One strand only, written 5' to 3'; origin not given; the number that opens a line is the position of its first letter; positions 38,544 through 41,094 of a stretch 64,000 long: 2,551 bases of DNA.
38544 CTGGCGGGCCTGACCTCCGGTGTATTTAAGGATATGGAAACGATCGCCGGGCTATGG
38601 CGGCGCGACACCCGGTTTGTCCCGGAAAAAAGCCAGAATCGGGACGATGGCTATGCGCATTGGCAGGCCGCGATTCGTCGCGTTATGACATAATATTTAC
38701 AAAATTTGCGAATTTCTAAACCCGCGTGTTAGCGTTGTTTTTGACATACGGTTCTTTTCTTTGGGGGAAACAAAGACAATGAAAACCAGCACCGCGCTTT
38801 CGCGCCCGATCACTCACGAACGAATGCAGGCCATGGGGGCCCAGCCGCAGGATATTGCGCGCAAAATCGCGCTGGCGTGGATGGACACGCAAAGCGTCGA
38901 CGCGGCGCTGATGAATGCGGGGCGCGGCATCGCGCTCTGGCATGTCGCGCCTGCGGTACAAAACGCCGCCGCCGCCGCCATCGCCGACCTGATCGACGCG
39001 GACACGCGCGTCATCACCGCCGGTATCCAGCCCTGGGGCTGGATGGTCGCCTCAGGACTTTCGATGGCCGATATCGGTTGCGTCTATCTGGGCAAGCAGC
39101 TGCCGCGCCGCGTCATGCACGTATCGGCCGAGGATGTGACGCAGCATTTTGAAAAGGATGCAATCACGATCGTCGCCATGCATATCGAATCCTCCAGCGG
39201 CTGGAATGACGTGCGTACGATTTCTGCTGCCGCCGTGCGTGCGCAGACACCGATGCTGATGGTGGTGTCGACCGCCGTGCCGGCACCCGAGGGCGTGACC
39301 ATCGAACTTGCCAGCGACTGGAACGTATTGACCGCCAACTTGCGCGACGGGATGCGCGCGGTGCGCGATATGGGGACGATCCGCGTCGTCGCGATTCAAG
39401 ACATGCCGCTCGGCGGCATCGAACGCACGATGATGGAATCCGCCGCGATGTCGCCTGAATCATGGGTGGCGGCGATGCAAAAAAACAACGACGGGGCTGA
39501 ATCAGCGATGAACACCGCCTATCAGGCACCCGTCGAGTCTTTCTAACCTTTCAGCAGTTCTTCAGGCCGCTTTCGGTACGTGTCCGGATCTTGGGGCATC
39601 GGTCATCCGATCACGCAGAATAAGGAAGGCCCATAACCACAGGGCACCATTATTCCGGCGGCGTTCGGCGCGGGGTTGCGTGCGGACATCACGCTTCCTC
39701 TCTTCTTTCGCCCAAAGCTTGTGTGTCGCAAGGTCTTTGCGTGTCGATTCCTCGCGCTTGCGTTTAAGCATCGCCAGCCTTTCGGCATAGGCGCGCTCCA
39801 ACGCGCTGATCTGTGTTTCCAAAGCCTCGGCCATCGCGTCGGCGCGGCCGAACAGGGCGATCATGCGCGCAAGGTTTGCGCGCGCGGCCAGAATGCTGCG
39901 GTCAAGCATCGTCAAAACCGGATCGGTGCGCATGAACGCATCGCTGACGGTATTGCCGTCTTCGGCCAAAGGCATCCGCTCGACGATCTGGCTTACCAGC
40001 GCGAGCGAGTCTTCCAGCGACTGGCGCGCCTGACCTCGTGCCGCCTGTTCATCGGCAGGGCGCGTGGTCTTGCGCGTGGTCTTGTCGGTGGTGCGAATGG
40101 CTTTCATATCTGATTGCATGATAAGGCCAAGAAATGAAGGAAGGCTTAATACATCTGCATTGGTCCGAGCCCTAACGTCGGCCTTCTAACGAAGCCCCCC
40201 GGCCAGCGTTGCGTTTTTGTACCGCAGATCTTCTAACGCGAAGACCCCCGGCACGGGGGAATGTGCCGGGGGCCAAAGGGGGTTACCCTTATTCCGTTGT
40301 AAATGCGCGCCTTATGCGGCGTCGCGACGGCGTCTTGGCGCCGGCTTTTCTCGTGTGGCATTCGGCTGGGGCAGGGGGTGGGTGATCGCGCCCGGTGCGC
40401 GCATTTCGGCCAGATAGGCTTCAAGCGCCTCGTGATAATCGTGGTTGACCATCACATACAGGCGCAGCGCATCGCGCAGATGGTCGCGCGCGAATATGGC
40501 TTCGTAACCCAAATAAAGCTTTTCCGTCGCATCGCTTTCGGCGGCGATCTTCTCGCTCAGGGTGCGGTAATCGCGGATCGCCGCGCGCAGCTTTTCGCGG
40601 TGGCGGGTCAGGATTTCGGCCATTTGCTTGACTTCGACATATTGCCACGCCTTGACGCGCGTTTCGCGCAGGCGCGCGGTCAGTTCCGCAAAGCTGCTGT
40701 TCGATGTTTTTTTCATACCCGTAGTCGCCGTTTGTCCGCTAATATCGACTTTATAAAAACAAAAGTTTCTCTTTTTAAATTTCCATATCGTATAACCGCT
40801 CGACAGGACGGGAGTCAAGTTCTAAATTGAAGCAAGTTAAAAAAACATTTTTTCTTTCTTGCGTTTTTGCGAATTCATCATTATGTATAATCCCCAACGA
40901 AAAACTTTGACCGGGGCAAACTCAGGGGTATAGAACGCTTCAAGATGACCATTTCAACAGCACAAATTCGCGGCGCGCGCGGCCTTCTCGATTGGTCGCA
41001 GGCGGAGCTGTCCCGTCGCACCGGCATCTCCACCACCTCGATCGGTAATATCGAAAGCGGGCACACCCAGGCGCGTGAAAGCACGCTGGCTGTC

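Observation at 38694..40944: Three orphan genes and structured, motif-bearing intergenic DNA between glpK and the XRE module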

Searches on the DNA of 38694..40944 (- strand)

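Call 39: search_rna_families(source=window, start=40090, end=40340, threshold=evalue, max_evalue=10, show_alignments=2)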
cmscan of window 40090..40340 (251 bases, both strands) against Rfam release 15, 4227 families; matches with E-value up to 10: 7.
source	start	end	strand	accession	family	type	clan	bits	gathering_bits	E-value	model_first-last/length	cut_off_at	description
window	40102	40124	+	RF01348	CRISPR-DR38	Gene; CRISPR;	-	19.7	44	0.52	1-35/35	no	CRISPR RNA direct repeat element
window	40243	40274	-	RF01066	6C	Cis-reg;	-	19.6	47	1.7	38-68/75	no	6C RNA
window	40243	40274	-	RF01746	mraW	Cis-reg;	-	18.9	50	0.13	36-68/107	no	mraW RNA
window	40229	40250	-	RF01111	SBWMV2_UPD-PKk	Cis-reg;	-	18.1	35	0.39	1-21/21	no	Pseudoknot of upstream pseudoknot domain (UPD) of the 3'UTR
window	40187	40278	-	RF02833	Scr3202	Gene; sRNA;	-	17.6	52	2.4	1-95/95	no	Streptomyces RNA 3202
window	40238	40274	+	RF00483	IRES_IGF2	Cis-reg; IRES;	-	17.1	70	0.12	68-104/121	no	Insulin-like growth factor II IRES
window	40099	40148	+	RF01739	Glutamine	Cis-reg; riboswitch;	-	11.9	35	7.5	1-53/53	no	Glutamine riboswitch aptamer (glnA leader)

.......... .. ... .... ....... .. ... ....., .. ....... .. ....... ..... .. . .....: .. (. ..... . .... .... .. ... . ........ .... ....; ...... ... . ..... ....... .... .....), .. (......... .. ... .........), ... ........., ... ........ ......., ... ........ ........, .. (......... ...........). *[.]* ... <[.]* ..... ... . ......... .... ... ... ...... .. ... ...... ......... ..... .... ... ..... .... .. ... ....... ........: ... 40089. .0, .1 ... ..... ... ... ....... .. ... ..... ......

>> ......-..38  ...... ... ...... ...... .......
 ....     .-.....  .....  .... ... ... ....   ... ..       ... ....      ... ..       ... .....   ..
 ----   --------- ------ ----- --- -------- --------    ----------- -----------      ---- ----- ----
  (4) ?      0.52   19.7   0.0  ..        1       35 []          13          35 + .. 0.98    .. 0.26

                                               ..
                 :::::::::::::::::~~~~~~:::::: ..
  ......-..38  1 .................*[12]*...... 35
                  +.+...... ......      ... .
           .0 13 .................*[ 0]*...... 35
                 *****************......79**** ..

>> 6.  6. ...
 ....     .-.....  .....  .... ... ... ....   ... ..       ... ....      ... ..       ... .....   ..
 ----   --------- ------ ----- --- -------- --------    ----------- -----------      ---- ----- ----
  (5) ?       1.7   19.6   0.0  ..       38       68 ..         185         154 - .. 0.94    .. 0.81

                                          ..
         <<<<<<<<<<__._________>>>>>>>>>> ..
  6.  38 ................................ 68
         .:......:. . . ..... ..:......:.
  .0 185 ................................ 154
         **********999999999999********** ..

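Call 78: build_rna_model(alignment_id=A10, structure=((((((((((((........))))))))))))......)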
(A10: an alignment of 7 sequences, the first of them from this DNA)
Model R1 built from alignment A10 (7 sequences, 38 columns); structure: as given.
model positions 37; base pairs 12; branch points 0; effective number of sequences 7; information 1.151 bits per position. Calibrated on 0.2 Mb of random sequence (short: E-values are rough).
structure used (alignment columns):
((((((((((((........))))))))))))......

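Call 79: search_with_rna_model(model_id=R1, sources=[window, L002, L005, L007, L008, L009, L011, L012, L013, L014, L016, L017, L018, L019, L020], max_evalue=10, make_alignment=true, show_alignments=0)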
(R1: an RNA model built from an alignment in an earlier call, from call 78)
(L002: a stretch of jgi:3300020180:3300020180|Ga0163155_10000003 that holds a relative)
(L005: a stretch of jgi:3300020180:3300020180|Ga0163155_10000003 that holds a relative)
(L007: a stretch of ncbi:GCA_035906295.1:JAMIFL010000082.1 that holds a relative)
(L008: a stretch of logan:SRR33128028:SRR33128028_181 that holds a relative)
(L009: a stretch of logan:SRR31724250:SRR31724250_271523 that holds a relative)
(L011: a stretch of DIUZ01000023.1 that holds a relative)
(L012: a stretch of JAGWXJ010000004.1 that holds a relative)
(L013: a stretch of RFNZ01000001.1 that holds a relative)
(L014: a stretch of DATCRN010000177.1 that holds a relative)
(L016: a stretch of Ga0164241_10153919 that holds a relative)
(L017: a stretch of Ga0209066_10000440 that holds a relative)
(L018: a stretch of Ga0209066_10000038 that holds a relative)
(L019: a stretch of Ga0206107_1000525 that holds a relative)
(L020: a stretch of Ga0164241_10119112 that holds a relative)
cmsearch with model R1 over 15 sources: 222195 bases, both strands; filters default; matches with E-value up to 10: 30.
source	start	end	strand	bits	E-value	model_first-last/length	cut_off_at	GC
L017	4367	4403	+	53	3.8e-15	1-37/37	no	0.59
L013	6427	6462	+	52.9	4e-15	1-37/37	no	0.58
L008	10427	10463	+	52.8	4.5e-15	1-37/37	no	0.65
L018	4369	4405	+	51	1.9e-14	1-37/37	no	0.62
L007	10466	10503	+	50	4.2e-14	1-37/37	no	0.66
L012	4415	4450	+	46.3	8.2e-13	1-37/37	no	0.64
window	40237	40274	-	44.8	2.5e-12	1-37/37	no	0.79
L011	6441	6478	+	28.1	1.6e-06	1-37/37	no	0.63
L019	4434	4469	+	27.3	3e-06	1-37/37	no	0.5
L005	10471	10508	+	26.3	6.8e-06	1-37/37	no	0.71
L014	6442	6481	+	23.8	4.8e-05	1-37/37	no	0.55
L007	15428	15457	-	23.3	7.2e-05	1-37/37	no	0.63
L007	15434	15463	+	21.6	0.00029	1-37/37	no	0.63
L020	253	290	+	20.7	0.0006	1-37/37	no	0.58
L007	10509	10551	+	18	0.005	1-37/37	no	0.51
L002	18458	18480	-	17.9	0.0053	1-37/37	no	0.61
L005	7825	7847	-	17.9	0.0053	1-37/37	no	0.61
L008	10427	10457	-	16.3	0.019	1-31/37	no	0.74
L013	6427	6456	-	15.9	0.027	1-31/37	no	0.7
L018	4363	4399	-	15.7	0.031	1-37/37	no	0.7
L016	1624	1646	+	13.9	0.13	1-23/37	3'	0.65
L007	5518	5555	+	13.7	0.16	1-37/37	no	0.74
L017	4367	4397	-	13.2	0.24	1-31/37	no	0.71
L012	4415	4444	-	10.3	2.4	1-31/37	no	0.77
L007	10469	10494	-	9.9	3.3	4-28/37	no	0.73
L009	217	249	-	9.5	4.5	1-37/37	no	0.55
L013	10555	10583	+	9.1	6.1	1-37/37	no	0.66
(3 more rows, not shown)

Alignment A11: 30 matches aligned to the model, 61 columns, each read 5' to 3' on its own strand. Consensus structure (alignment columns), stored with it:
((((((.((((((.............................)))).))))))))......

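Call 98: search_dna_similar(query=window:38694-40944:+, collection=plasmids, mode=distant, max_rows=5)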
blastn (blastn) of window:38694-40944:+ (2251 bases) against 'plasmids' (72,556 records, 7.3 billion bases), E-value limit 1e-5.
No match.

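Call 99: search_dna_similar(query=window:38694-40944:+, collection=phages, mode=distant, max_rows=5)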
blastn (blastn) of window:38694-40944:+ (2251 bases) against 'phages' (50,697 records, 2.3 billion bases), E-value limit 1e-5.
No match.
